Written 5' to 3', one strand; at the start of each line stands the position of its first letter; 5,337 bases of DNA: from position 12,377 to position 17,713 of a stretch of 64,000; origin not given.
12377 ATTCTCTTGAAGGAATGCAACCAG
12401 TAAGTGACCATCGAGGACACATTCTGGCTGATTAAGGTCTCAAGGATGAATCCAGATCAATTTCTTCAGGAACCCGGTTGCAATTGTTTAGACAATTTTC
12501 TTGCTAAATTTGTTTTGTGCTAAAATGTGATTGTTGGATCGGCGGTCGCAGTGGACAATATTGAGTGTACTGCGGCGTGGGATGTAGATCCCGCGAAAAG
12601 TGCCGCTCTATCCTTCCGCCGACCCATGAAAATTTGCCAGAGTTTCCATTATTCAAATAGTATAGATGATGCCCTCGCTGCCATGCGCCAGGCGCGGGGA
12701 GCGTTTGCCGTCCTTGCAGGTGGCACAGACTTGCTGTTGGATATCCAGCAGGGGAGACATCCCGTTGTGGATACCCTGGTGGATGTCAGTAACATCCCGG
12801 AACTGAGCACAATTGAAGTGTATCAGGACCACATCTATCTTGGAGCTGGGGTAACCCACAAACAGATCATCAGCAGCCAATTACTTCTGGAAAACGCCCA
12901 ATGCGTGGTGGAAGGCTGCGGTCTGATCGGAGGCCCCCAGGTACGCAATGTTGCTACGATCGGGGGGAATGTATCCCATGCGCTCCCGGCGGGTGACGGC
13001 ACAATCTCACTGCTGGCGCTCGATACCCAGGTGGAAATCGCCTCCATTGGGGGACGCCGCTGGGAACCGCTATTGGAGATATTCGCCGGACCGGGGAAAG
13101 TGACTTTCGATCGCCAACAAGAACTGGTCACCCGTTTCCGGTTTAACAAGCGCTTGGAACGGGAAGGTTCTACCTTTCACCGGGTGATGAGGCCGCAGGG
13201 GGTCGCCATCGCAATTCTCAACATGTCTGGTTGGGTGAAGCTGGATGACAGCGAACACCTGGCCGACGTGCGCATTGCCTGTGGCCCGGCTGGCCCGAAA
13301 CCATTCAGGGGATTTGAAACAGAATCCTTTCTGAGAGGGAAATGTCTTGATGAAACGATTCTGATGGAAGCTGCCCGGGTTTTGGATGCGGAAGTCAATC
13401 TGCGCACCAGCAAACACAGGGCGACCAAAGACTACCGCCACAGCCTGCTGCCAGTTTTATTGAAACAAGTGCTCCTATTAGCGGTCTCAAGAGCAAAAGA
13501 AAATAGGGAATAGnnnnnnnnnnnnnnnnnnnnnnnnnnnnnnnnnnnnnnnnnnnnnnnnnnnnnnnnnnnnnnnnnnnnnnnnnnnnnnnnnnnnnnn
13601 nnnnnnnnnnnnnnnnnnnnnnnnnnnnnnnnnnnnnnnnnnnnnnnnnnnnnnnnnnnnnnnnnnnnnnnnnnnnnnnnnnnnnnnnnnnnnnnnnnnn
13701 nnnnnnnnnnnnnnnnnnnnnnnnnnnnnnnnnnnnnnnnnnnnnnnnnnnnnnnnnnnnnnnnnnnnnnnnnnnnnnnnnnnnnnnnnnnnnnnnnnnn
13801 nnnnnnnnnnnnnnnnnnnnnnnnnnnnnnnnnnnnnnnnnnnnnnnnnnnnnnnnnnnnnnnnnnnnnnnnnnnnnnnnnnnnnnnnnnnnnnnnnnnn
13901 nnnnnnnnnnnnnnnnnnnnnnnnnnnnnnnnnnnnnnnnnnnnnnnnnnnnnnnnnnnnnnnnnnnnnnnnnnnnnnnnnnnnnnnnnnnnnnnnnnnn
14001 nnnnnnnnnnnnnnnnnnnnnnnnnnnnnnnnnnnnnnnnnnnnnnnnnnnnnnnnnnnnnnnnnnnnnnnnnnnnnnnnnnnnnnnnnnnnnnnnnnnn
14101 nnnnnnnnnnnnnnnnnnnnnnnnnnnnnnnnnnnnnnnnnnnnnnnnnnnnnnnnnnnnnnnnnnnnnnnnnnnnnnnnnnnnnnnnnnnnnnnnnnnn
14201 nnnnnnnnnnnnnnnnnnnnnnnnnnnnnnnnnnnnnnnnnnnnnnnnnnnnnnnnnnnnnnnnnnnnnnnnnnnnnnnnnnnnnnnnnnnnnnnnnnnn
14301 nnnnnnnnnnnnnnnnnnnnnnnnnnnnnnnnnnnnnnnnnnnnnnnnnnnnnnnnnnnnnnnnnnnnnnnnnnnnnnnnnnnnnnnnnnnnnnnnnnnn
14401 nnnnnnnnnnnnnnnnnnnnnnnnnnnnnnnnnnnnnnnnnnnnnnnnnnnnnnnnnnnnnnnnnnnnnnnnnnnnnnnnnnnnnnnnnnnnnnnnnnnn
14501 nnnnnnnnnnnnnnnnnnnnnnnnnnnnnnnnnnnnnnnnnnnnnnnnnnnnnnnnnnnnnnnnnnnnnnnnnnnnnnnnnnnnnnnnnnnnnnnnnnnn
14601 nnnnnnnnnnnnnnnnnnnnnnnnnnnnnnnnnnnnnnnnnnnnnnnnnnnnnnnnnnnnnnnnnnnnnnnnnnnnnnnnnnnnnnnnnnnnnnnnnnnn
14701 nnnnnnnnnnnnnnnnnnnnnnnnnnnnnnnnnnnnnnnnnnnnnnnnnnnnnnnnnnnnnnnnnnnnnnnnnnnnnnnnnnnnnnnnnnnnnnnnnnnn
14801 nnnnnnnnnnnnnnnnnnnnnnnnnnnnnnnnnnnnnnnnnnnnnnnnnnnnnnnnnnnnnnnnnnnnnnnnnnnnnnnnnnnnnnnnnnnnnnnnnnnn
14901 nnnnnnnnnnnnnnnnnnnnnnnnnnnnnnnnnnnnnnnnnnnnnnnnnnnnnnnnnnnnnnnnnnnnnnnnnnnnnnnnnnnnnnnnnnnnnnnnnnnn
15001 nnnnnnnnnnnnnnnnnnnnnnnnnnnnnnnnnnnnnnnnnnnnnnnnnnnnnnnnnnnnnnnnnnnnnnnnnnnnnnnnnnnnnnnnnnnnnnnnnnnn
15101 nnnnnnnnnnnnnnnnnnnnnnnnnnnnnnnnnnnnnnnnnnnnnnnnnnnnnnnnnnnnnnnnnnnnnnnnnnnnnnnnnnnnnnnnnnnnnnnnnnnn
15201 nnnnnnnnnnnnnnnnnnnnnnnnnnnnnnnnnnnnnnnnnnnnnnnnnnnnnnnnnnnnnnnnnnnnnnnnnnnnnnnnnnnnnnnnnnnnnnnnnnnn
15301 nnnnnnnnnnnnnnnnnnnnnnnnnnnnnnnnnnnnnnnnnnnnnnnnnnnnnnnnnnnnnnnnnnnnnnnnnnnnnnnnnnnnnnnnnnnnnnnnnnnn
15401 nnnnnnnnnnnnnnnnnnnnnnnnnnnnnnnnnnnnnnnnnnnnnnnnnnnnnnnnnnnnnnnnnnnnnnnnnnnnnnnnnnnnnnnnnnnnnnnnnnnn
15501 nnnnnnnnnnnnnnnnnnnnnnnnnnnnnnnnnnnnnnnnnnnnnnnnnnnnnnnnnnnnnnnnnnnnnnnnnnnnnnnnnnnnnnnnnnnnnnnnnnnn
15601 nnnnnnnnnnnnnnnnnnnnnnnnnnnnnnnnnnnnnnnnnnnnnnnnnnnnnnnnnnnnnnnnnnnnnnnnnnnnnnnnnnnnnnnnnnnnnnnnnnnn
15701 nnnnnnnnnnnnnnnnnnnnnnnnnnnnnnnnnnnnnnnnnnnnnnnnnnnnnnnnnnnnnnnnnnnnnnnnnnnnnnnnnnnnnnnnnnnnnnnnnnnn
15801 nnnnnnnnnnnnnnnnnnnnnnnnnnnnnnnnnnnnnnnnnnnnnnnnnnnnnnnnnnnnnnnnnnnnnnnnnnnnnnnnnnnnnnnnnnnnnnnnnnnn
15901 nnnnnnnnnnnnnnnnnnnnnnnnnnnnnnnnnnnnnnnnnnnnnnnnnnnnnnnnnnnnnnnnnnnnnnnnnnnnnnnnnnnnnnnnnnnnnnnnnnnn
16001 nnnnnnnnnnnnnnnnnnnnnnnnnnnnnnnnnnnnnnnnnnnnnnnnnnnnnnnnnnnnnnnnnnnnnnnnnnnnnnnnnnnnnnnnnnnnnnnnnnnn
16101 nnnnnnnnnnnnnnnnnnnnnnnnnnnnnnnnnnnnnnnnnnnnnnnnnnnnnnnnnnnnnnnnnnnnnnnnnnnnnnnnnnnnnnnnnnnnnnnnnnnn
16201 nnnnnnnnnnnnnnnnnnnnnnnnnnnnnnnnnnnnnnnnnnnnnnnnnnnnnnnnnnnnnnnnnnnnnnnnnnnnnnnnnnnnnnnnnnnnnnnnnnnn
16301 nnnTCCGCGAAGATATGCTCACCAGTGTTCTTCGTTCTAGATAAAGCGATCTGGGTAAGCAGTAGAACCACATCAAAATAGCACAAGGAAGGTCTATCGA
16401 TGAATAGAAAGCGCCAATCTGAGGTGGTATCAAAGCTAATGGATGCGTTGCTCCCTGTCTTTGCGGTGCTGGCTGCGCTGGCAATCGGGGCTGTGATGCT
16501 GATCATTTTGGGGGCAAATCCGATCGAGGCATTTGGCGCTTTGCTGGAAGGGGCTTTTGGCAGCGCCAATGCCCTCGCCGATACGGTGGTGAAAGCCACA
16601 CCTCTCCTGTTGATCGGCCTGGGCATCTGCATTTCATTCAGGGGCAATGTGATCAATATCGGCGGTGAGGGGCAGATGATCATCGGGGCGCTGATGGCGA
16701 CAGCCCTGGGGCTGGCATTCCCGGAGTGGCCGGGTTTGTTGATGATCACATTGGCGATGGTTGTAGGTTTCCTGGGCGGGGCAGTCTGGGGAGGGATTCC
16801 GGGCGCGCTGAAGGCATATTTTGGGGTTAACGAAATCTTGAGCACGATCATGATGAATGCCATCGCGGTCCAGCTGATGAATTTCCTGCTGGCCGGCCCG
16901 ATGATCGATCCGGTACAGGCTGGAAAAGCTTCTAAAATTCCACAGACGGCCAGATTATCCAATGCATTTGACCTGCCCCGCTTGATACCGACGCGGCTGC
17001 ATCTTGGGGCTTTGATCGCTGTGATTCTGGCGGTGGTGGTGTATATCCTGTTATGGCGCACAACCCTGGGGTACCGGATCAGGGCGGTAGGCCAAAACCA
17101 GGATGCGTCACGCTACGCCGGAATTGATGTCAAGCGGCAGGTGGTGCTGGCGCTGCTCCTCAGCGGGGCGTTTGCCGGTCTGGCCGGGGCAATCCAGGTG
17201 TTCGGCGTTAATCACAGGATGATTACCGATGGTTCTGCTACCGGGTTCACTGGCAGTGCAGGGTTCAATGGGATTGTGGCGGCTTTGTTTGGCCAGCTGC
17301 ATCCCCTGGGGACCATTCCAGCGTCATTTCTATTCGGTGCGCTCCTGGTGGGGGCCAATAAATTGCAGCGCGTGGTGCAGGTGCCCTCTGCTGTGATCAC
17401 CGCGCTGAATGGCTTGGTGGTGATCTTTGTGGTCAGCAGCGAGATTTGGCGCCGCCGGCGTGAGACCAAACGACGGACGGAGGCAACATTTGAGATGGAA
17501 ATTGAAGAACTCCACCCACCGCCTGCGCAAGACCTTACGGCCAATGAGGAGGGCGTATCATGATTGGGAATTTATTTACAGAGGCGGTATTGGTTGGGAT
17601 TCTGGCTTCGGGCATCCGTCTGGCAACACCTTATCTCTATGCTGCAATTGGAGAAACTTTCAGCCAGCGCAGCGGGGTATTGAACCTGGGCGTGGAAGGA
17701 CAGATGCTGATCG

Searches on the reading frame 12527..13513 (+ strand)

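Call 33: search_protein_families(library=ncbifam, proteins=[window:12527-13513:+], max_evalue=0.00001)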
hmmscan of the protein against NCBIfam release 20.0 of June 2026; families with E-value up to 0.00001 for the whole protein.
window:12527-13513:+ (328 aa): 7 families
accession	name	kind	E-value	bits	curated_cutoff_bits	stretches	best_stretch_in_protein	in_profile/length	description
NF043083.1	XdhB_XDHase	equivalog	2.1e-55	187.9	310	1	38-324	5-288/289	xanthine dehydrogenase subunit XdhB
NF007427.0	PRK09971.1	equivalog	1.5e-49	168.8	287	1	38-326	5-290/292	xanthine dehydrogenase FAD-binding subunit XdhB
NF041019.1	glyceraldDH_beta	equivalog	3.1e-39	134.9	350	1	42-316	10-277/280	glyceraldehyde dehydrogenase subunit beta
TIGR02963.1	xanthine_xdhA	equivalog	5.2e-35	121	467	1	48-314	202-463/468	xanthine dehydrogenase small subunit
TIGR03199.1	pucC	equivalog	4.5e-28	98.3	306.05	1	46-306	4-256/264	xanthine dehydrogenase subunit C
TIGR03195.1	4hydrxCoA_B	equivalog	1.6e-24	86.6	404.55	2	43-150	10-115/321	4-hydroxybenzoyl-CoA reductase subunit beta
TIGR02969.1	mam_aldehyde_ox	subfamily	1.2e-06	26.3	1912.3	1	86-315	283-522/1330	aldehyde oxidase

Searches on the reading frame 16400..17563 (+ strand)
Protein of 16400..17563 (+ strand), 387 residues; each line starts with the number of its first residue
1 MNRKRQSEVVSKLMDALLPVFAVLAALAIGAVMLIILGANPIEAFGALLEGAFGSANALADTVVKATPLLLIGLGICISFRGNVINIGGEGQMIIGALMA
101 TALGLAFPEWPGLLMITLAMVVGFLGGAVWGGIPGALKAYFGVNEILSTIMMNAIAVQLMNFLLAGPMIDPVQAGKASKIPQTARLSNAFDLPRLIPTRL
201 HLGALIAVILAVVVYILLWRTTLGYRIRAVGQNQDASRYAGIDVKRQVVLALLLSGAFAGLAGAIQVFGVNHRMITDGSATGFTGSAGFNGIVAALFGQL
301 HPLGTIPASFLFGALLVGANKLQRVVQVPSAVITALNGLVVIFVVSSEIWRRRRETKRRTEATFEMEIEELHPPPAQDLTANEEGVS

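Call 34: search_protein_families(library=ncbifam, proteins=[window:16400-17563:+], max_evalue=0.00001)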
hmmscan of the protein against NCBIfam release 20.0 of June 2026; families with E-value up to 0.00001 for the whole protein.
window:16400-17563:+ (387 aa): 7 families
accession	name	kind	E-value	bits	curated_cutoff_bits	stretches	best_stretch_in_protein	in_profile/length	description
NF047929.1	ABC_B6_perm_2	equivalog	2.2e-61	207.9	400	1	19-358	6-336/337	putative B6 ABC transporter permease subunit 2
NF047928.1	ABC_B6_perm_1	equivalog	8.5e-20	71.1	465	1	48-345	4-289/311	putative B6 ABC transporter permease subunit 1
NF008441.0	PRK11285.1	equivalog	6.5e-10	38.6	378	1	116-266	107-244/333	L-arabinose ABC transporter permease AraH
NF007252.0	PRK09699.1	equivalog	9.5e-08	31.7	396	1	42-342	36-315/326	D-allose ABC transporter permease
TIGR03409.1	urea_trans_UrtB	equivalog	1.3e-07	31.6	250.3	1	66-265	11-209/291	urea ABC transporter permease subunit UrtB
NF007014.0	PRK09478.1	equivalog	2.9e-07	30.2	386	1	105-270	95-253/336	galactose/methyl galactoside ABC transporter permease MglC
NF040906.3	GguB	equivalog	4.4e-07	29.4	450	1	205-354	228-375/375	multiple monosaccharide ABC transporter permease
